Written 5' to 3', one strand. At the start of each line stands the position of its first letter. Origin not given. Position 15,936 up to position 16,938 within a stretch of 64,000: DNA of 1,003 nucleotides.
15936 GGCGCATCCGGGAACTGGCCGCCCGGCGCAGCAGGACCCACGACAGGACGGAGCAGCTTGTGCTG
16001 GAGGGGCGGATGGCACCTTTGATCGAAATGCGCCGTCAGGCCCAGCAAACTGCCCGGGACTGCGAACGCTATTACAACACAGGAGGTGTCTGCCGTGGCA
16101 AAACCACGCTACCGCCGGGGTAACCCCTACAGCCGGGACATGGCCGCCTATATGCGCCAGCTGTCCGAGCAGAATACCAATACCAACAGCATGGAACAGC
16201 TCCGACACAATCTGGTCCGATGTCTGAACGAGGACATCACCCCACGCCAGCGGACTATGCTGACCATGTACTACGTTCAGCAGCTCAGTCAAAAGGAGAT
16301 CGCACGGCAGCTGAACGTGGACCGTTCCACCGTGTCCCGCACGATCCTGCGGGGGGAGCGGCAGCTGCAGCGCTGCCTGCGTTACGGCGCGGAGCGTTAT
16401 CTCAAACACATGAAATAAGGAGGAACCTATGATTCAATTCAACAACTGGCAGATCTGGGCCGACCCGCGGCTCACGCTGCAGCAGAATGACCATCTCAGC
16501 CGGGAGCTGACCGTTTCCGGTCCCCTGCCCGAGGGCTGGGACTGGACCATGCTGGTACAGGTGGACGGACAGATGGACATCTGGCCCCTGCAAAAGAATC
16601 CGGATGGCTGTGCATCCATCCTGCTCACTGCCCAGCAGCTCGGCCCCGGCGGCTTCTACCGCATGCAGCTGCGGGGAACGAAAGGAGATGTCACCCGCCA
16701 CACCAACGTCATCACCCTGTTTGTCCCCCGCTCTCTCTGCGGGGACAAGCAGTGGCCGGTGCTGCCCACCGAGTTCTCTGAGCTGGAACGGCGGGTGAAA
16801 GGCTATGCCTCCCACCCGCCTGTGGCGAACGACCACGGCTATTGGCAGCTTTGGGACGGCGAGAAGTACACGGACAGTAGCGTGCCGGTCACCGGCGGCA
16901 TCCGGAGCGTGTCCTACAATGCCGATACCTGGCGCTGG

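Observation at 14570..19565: Minimal 'switch-payload-lysis' module: a phage-derived inducible release system with no virion genes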

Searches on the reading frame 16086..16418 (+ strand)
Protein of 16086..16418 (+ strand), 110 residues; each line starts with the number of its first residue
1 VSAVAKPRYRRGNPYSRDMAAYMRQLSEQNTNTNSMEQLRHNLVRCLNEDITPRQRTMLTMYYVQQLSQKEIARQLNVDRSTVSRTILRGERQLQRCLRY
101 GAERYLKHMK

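Call 7: search_protein_families(library=pfam, proteins=[window:16086-16418:+], max_evalue=0.01)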
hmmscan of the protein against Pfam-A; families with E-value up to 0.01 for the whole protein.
window:16086-16418:+ (110 aa): 27 families (the best 25 are shown)
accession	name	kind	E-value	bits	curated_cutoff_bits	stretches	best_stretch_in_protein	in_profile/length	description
PF08281.18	Sigma70_r4_2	-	1.6e-12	47.3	25.7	1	51-94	11-54/54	Sigma-70, region 4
PF04545.22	Sigma70_r4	-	1.6e-09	37.5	24.1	1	51-95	5-49/50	Sigma-70, region 4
PF04297.20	UPF0122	-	5.5e-07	30.2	22.7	1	45-96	12-63/101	Putative helix-turn-helix protein, YlxM / p13 like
PF13936.12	HTH_38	-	7.5e-06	26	27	1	61-89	15-43/44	Helix-turn-helix domain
PF13384.12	HTH_23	-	4e-05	23.7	24.6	1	59-87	11-38/50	Homeodomain-like domain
PF01047.28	MarR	-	6.4e-05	23.2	24.6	1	56-87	7-38/59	MarR family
PF06530.18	Phage_antitermQ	-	6.7e-05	23.3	26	1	51-99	63-111/118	Phage antitermination protein Q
PF12802.13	MarR_2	-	0.00016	22.2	27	1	50-87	2-41/61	MarR family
PF13518.12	HTH_28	-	0.00019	21.9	25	1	61-92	7-37/52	Helix-turn-helix domain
PF08279.18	HTH_11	-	0.00027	21.2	25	1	54-87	1-36/55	HTH domain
PF07638.17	Sigma70_ECF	-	0.00029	21.2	21.1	1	8-86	96-171/185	ECF sigma factor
PF00196.25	GerE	-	0.0003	20.8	23.5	1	51-84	3-35/57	Bacterial regulatory proteins, luxR family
PF07374.17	DUF1492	-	0.00032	21.3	21.5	1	36-91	41-96/100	Protein of unknown function (DUF1492)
PF04552.19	Sigma54_DBD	-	0.00039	20.6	22.8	1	25-87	7-70/160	Sigma-54, DNA binding domain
PF04218.19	CENP-B_N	-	0.00069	19.6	21.2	1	61-95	17-50/53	CENP-B N-terminal DNA-binding domain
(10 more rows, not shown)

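Call 8: search_protein_families(library=phrogs, proteins=[window:16086-16418:+], max_evalue=0.01)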
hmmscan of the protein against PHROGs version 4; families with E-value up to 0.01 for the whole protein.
window:16086-16418:+ (110 aa): 25 families
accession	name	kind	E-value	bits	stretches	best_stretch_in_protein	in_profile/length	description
phrog_1740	-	transcription regulation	9.6e-09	35.3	1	16-100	130-218/567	RNA polymerase sigma factor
phrog_1190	-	transcription regulation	1.2e-08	35.9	1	6-99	67-160/167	RNA polymerase sigma factor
phrog_3512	-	transcription regulation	1.5e-07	32.7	1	36-98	54-113/130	sigma factor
phrog_36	-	transcription regulation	1.8e-07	32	1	24-85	114-174/220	transcriptional regulator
phrog_351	-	transcription regulation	1.9e-07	31.1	1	37-101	663-729/928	RNA polymerase sigma factor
phrog_11138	-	unknown function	5.4e-07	31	1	19-98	59-139/142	-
phrog_79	-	transcription regulation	1.2e-06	29.3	1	41-103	80-142/156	anti-termination protein Q-like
phrog_4646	-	integration and excision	2.7e-05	24.6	1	51-98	7-54/344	transposase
phrog_517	-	DNA, RNA and nucleotide metabolism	4.7e-05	25.3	1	60-87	95-122/128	HTH DNA binding protein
phrog_4151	-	DNA, RNA and nucleotide metabolism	8.9e-05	23.4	1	55-89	9-43/154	DNA binding protein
phrog_3282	-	transcription regulation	0.00012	23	1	16-89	12-85/158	sigma factor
phrog_1558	-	unknown function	0.0002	22.3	1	52-94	120-164/178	-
phrog_664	-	DNA, RNA and nucleotide metabolism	0.00022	22.1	1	51-103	85-137/210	DNA binding protein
phrog_248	-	transcription regulation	0.00026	22.1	1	36-86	76-125/161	transcriptional activator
phrog_725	-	transcription regulation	0.00086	20.2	1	61-87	20-46/101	CII-like regulator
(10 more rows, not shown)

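Call 18: find_related_loci(query=window:16095-16418:+, collection=viral_contigs, flank=10000)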
Query window:16095-16418:+ (107 aa) in viral_contigs; peptide patterns used: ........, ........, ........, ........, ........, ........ (x = any residue, [..] = any of these).
13 stretches matched a pattern, but none encodes a relative of the query by tblastn (E <= 1e-3).

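Call 57: search_protein_families(library=ncbifam, proteins=[window:16086-16418:+], max_evalue=0.01)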
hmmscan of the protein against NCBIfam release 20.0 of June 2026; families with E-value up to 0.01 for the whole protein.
window:16086-16418:+ (110 aa): 65 families (the best 25 are shown)
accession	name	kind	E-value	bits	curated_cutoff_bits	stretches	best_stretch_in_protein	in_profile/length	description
TIGR02937.1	sigma70-ECF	superfamily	5e-15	55.5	42.9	1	24-98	92-165/165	sigma-70 family RNA polymerase sigma factor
TIGR02983.1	SigE-fam_strep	subfamily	3.6e-09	36.7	141.55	1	23-98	83-158/162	SigE family RNA polymerase sigma factor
NF045758.2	YlxM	equivalog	2.1e-08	34.1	80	1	48-95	14-61/72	YlxM family DNA-binding protein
NF005644.0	PRK07408.1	subfamily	5.3e-08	32.8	261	1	30-99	185-254/258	RNA polymerase sigma factor SigF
TIGR02985.1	Sig70_bacteroi1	subfamily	1.2e-07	32.1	126.4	1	24-95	90-159/162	RNA polymerase sigma-70 factor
TIGR02479.1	FliA_WhiG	subfamily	1.3e-07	31.6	189.6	1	24-97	150-222/224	FliA/WhiG family RNA polymerase sigma factor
NF009172.0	PRK12519.1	subfamily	1.8e-07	30.9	222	1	23-99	110-190/194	RNA polymerase sigma factor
TIGR03001.1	Sig-70_gmx1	subfamily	1.8e-07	30.7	154.6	1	33-97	145-208/244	RNA polymerase sigma-70 factor, Myxococcales family 1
NF005385.0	PRK06930.1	subfamily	4.4e-07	29.7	136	1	33-96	98-160/170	positive control sigma-like factor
NF004113.0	PRK05602.1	equivalog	5.5e-07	29.4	208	1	15-99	119-202/211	RNA polymerase sigma factor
TIGR02980.1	SigBFG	subfamily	6.6e-07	29.2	234.35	1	20-95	150-223/227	SigB/SigF/SigG family RNA polymerase sigma factor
TIGR02984.1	Sig-70_plancto1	subfamily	9.5e-07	28.6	183.75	1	28-98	115-188/189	RNA polymerase sigma-70 factor, Planctomycetaceae-specific subfamily 1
NF005413.0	PRK06986.1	subfamily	2.1e-06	27.7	201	1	26-98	163-236/241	RNA polymerase sigma factor FliA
TIGR02950.1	SigM_subfam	subfamily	4.4e-06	26.6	147.95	1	19-98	79-158/159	RNA polymerase sigma factor, SigM family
NF007228.0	PRK09646.1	subfamily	4.5e-06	26.4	226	1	22-99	115-191/194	ECF RNA polymerase sigma factor SigK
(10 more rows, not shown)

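Call 58: search_protein_families(library=padloc, proteins=[window:16086-16418:+], max_evalue=0.01)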
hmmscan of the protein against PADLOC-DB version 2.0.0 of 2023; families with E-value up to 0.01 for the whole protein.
window:16086-16418:+ (110 aa): 6 families
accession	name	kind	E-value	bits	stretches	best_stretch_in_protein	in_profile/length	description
PDLC01766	Cas3c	-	0.00021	17.6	1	56-88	11-43/1009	-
PDLC01855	CARF3--CARF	-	0.00051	17.8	1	23-84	193-250/288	-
PDLC01044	Csa3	-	0.00083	17.3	1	39-91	124-174/194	Type I-A associated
PDLC01851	CARF3--CARF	-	0.0022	15.4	1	40-90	199-248/279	-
PDLC04133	mad1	-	0.0031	15.8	1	67-87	6-26/60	mads_1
PDLC01852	CARF3--CARF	-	0.0071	14.3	1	48-87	138-178/208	-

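Call 65: find_homologous_proteins(query=window:16095-16418:+, max_evalue=0.00001)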
Query window:16095-16418:+ (107 aa): 98 proteins with E <= 0.00001 among 98 candidates.
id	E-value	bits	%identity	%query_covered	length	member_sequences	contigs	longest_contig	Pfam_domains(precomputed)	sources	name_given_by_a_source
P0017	8.3e-62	223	99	100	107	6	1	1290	PF13936.13,PF04545.23,PF08281.19,PF04297.21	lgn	-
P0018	9.4e-58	210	93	100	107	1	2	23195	PF13936.13,PF04545.23,PF08281.19,PF04297.21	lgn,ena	-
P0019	1.6e-56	206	93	100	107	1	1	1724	PF13936.13,PF04545.23,PF08281.19,PF04297.21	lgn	-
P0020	1.7e-56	206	91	100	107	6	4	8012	PF13384.13,PF13936.13,PF04545.23,PF12802.14,PF08281.19,PF04297.21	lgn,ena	-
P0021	2.4e-54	199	88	100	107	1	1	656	PF13384.13,PF13936.13,PF13542.13,PF04545.23,PF08281.19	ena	-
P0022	4.8e-54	198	87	99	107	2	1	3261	PF13936.13,PF04545.23,PF08281.19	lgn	-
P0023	1.1e-53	197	88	100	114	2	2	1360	PF01047.29,PF13384.13,PF13936.13,PF04545.23,PF08281.19,PF04297.21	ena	-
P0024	1.2e-53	197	89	99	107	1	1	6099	PF13936.13,PF04545.23,PF08281.19,PF04297.21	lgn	-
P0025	9.4e-53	194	87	99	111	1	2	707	PF04545.23,PF08281.19,PF04297.21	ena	-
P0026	1.6e-52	193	85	99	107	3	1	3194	PF13384.13,PF13936.13,PF04545.23,PF12802.14,PF08281.19,PF04297.21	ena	-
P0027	2.6e-52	193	84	99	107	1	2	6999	PF01047.29,PF13384.13,PF13936.13,PF07638.18,PF04545.23,PF08281.19,PF04297.21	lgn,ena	-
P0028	3.2e-52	193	86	96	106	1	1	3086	PF01047.29,PF13384.13,PF13936.13,PF04545.23,PF08281.19,PF04297.21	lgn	-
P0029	6.4e-52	192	83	100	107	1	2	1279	PF13936.13,PF04545.23,PF08281.19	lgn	-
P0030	8.3e-52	191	84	99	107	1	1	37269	PF13384.13,PF04545.23,PF08281.19,PF04297.21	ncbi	-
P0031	5.6e-51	189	100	86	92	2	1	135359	PF13936.13,PF04545.23,PF08281.19,PF04297.21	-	-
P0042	6.9e-35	137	61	99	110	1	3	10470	PF01047.29,PF13384.13,PF13936.13,PF04545.23,PF12802.14,PF08281.19,PF04297.21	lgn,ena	-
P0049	1.1e-31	127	58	100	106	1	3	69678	PF13384.13,PF13936.13,PF04545.23,PF12802.14,PF08281.19,PF04297.21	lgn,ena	-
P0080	1.6e-27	113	56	99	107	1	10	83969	PF13384.13,PF13936.13,PF13518.13,PF04545.23,PF12802.14,PF08281.19,PF04297.21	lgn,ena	-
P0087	7.2e-26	108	57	85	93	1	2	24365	PF13384.13,PF13936.13,PF13518.13,PF22233.3,PF04545.23,PF12802.14,PF08281.19,PF04297.21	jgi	jgi:RNA polymerase sigma factor (sigma-70 family)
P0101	1.3e-21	95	50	86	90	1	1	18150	PF13384.13,PF13936.13,PF04545.23,PF12802.14,PF08281.19,PF04297.21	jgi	-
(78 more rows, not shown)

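Call 66: find_encoding_contigs(protein=P0080, flank=8000, max_places=2)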
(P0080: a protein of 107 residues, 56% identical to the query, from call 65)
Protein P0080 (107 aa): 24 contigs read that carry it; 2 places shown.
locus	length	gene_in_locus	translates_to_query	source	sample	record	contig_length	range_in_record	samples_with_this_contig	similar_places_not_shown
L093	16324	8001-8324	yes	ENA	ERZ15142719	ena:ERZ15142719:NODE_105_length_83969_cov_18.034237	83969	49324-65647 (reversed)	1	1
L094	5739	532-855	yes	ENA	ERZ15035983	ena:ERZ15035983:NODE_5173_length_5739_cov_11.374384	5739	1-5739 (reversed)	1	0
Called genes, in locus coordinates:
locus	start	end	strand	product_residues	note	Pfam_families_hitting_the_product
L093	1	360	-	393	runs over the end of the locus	PF03816:LytR_cpsA_psr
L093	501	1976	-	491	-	-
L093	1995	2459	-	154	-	PF04542:Sigma70_r2, PF07638:Sigma70_ECF, PF04545:Sigma70_r4, PF08281:Sigma70_r4_2, PF13936:HTH_38 (weak)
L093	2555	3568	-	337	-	PF01070:FMN_dh, PF01645:Glu_synthase (weak)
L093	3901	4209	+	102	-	PF01337:Barstar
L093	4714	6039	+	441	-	PF00342:PGI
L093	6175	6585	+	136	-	-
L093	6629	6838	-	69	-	-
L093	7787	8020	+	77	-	-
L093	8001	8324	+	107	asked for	PF04297:UPF0122 (weak), PF08281:Sigma70_r4_2, PF04545:Sigma70_r4, PF12802:MarR_2 (faint), PF13936:HTH_38 (weak), PF13384:HTH_23 (weak), PF13518:HTH_28 (weak)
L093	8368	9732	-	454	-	PF03448:MgtE_N, PF00571:CBS, PF01769:MgtE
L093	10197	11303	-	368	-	PF11258:DUF3048, PF17479:DUF3048_C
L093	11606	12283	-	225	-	PF01987:AIM24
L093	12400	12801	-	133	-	-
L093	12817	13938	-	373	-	PF03462:PCRF, PF00472:RF-1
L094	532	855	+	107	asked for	PF04297:UPF0122 (weak), PF08281:Sigma70_r4_2, PF04545:Sigma70_r4, PF12802:MarR_2 (faint), PF13936:HTH_38 (weak), PF13384:HTH_23 (weak), PF13518:HTH_28 (weak)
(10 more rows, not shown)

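Call 67: find_encoding_contigs(protein=P0101, flank=8000, max_places=2)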
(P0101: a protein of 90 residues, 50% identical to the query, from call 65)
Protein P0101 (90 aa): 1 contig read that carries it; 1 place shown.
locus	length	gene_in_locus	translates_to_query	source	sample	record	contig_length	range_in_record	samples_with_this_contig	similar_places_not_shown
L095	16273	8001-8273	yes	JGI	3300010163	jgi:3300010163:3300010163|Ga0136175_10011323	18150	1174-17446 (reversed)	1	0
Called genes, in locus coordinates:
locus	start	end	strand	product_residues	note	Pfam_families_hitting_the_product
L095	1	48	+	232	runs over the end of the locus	-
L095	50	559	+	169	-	-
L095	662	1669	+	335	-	PF03816:LytR_cpsA_psr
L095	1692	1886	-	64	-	-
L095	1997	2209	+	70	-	-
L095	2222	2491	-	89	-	PF07441:BofA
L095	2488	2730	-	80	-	PF10704:DUF2508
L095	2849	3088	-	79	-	PF01084:Ribosomal_S18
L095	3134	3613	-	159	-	PF00436:SSB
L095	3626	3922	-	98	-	PF01250:Ribosomal_S6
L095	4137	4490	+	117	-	PF12840:HTH_20 (weak), PF01022:HTH_5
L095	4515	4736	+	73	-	PF00403:HMA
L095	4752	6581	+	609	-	PF00122:E1-E2_ATPase, PF00702:Hydrolase, PF08282:Hydrolase_3 (weak)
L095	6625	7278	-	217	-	PF01381:HTH_3, PF00717:Peptidase_S24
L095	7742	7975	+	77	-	-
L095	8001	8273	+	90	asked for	PF04297:UPF0122, PF08281:Sigma70_r4_2, PF04545:Sigma70_r4, PF12802:MarR_2, PF13384:HTH_23 (weak), PF13936:HTH_38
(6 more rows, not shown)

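Call 68: find_encoding_contigs(protein=P0049, flank=8000, max_places=2)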
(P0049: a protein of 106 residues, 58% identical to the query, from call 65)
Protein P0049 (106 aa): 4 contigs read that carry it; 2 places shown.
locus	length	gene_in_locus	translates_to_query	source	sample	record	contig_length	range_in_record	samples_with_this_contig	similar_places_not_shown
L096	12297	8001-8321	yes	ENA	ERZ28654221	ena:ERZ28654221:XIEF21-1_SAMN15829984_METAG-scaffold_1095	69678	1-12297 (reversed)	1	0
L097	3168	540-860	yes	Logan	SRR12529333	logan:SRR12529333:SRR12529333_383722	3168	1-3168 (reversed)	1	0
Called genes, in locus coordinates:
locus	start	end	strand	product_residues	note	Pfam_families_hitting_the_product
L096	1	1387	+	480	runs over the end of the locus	PF02614:UxaC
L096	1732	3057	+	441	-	PF00342:PGI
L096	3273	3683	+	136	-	-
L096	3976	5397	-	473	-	PF00860:Xan_ur_permease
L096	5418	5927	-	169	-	PF10688:Imp-YgjV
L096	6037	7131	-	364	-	PF06441:EHN, PF00561:Abhydrolase_1, PF12697:Abhydrolase_6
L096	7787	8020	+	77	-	-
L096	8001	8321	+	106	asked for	PF04297:UPF0122 (weak), PF08281:Sigma70_r4_2, PF04545:Sigma70_r4, PF12802:MarR_2 (weak), PF13936:HTH_38, PF13384:HTH_23 (weak)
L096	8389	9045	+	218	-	PF00702:Hydrolase, PF12710:HAD, PF13419:HAD_2, PF13242:Hydrolase_like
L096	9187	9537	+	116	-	PF03551:PadR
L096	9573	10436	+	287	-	-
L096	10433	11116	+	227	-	-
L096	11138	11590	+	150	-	-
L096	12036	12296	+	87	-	?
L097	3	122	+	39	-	?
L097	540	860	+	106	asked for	PF04297:UPF0122 (weak), PF08281:Sigma70_r4_2, PF04545:Sigma70_r4, PF12802:MarR_2 (weak), PF13936:HTH_38, PF13384:HTH_23 (weak)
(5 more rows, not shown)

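Call 84: search_solved_structures(query=window:16086-16418:+, max_evalue=0.01)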
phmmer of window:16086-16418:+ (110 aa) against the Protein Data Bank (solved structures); distinct sequences matched with E-value up to 0.01: 8.
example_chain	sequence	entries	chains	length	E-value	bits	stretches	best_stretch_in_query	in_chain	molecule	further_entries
2w48_A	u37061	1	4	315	0.003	21.3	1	59-93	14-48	SORBITOL OPERON REGULATOR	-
7bhy_A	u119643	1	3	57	0.004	20.9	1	60-88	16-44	Deoxyribonucleoside regulator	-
6pfj_A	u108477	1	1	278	0.0047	20.7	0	37-95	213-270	RNA polymerase sigma factor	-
6pmi_F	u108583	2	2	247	0.0047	20.6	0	39-95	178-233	RNA polymerase sigma factor FliA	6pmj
7lq4_A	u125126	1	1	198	0.0048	20.6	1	35-89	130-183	WhiG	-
6pfv_A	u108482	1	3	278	0.005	20.6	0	37-95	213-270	RNA polymerase sigma factor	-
6jhe_A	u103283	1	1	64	0.0052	20.5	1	52-99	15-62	ECF RNA polymerase sigma factor SigW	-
8jzt_A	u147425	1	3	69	0.0063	20.2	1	38-94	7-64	RNA polymerase sigma factor SigF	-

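Call 88: find_encoding_contigs(protein=P0087, flank=9000, max_places=2)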
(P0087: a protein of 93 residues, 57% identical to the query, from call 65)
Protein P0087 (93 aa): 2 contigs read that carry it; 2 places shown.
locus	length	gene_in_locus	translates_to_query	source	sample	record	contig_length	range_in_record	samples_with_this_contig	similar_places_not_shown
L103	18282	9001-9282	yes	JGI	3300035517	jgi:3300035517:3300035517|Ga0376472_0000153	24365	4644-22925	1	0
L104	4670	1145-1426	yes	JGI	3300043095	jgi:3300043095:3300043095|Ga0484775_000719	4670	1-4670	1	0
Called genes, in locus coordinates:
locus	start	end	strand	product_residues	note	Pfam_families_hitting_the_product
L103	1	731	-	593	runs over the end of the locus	PF09709:Cas_Csd1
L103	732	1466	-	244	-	PF09704:Cas_Cas5d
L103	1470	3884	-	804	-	PF00270:DEAD, PF00271:Helicase_C, PF22590:Cas3-like_C_2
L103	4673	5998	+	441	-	PF00342:PGI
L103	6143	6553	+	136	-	-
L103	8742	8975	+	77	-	-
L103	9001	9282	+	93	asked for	PF04297:UPF0122 (weak), PF08281:Sigma70_r4_2, PF13936:HTH_38, PF04545:Sigma70_r4, PF12802:MarR_2 (weak), PF13384:HTH_23, PF22233:PhyR_sigma-like (weak), PF13518:HTH_28 (weak)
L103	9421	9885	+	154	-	PF13420:Acetyltransf_4 (weak), PF13673:Acetyltransf_10, PF00583:Acetyltransf_1, PF13508:Acetyltransf_7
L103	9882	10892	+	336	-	PF00814:TsaD, PF22521:HypF_C_2 (weak)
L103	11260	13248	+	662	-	PF01554:MatE, PF13189:Cytidylate_kin2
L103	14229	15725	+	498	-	PF02554:CstA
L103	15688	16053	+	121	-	-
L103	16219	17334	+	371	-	-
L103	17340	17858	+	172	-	PF01035:DNA_binding_1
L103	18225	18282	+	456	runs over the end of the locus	PF03448:MgtE_N, PF00571:CBS, PF01769:MgtE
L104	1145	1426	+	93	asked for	PF04297:UPF0122 (weak), PF08281:Sigma70_r4_2, PF13936:HTH_38, PF04545:Sigma70_r4, PF12802:MarR_2 (weak), PF13384:HTH_23, PF22233:PhyR_sigma-like (weak), PF13518:HTH_28 (weak)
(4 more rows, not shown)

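Call 89: find_encoding_contigs(protein=P0042, flank=9000, max_places=2)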
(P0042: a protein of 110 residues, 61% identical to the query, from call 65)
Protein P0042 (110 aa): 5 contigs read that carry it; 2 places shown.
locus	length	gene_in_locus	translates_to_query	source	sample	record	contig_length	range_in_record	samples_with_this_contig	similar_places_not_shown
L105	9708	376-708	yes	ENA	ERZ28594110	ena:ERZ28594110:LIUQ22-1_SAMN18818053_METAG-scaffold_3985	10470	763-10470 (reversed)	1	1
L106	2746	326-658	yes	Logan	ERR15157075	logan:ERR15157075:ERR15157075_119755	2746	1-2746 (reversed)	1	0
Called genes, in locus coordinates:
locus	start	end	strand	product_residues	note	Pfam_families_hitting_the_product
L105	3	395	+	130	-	?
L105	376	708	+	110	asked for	PF01047:MarR (faint), PF04297:UPF0122 (weak), PF08281:Sigma70_r4_2, PF04545:Sigma70_r4, PF12802:MarR_2 (weak), PF13384:HTH_23, PF13936:HTH_38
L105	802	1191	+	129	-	-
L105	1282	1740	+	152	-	-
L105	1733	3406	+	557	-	PF03354:TerL_ATPase, PF20441:TerL_nuclease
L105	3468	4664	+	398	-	PF04860:Phage_portal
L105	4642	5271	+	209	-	PF04586:Peptidase_S78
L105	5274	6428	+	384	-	PF05065:Phage_capsid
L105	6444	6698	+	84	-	-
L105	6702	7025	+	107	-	-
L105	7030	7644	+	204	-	-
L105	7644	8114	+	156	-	-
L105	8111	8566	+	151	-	-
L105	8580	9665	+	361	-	PF04984:Phage_sheath_1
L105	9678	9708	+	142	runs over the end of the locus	PF09393:DUF2001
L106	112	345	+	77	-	PF27243:MoxZ (weak)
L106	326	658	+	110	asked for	PF01047:MarR (faint), PF04297:UPF0122 (weak), PF08281:Sigma70_r4_2, PF04545:Sigma70_r4, PF12802:MarR_2 (weak), PF13384:HTH_23, PF13936:HTH_38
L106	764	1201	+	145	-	-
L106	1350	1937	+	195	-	PF03592:Terminase_2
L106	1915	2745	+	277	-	?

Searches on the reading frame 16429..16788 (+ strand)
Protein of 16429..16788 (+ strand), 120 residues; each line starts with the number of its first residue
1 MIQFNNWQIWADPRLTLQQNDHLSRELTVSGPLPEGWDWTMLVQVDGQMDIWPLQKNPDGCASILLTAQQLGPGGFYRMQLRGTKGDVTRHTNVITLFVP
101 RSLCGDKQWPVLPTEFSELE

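Call 98: search_protein_representatives(protein=window:16429-16788:+)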
Query: 120 residues. Proteins with E-value up to 0.001 (for the whole library): 525; up to 1e-10: 409; up to 1e-30: 26. The best 150 are listed.
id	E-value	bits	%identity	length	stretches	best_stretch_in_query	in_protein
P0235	2.4e-65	234.8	82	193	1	1-120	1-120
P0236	3.3e-37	143.8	56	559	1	1-120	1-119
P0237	1.1e-35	138.9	55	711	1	1-120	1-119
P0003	3.0e-35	137.5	46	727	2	1-120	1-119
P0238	5.6e-35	136.6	55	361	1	1-120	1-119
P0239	1.7e-34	135.0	52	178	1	1-120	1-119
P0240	9.3e-34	132.6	55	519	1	1-120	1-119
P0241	1.8e-33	131.7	56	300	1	1-120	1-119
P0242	4.7e-33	130.4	52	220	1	1-120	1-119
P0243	5.8e-33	130.1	55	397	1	1-120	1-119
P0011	8.4e-33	129.6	51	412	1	1-120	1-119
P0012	1.2e-32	129.1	54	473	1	1-120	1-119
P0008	1.4e-32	128.8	49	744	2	1-120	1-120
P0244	3.1e-32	127.7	53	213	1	1-120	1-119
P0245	3.9e-32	127.4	51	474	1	1-120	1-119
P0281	1.9e-28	115.4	50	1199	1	1-120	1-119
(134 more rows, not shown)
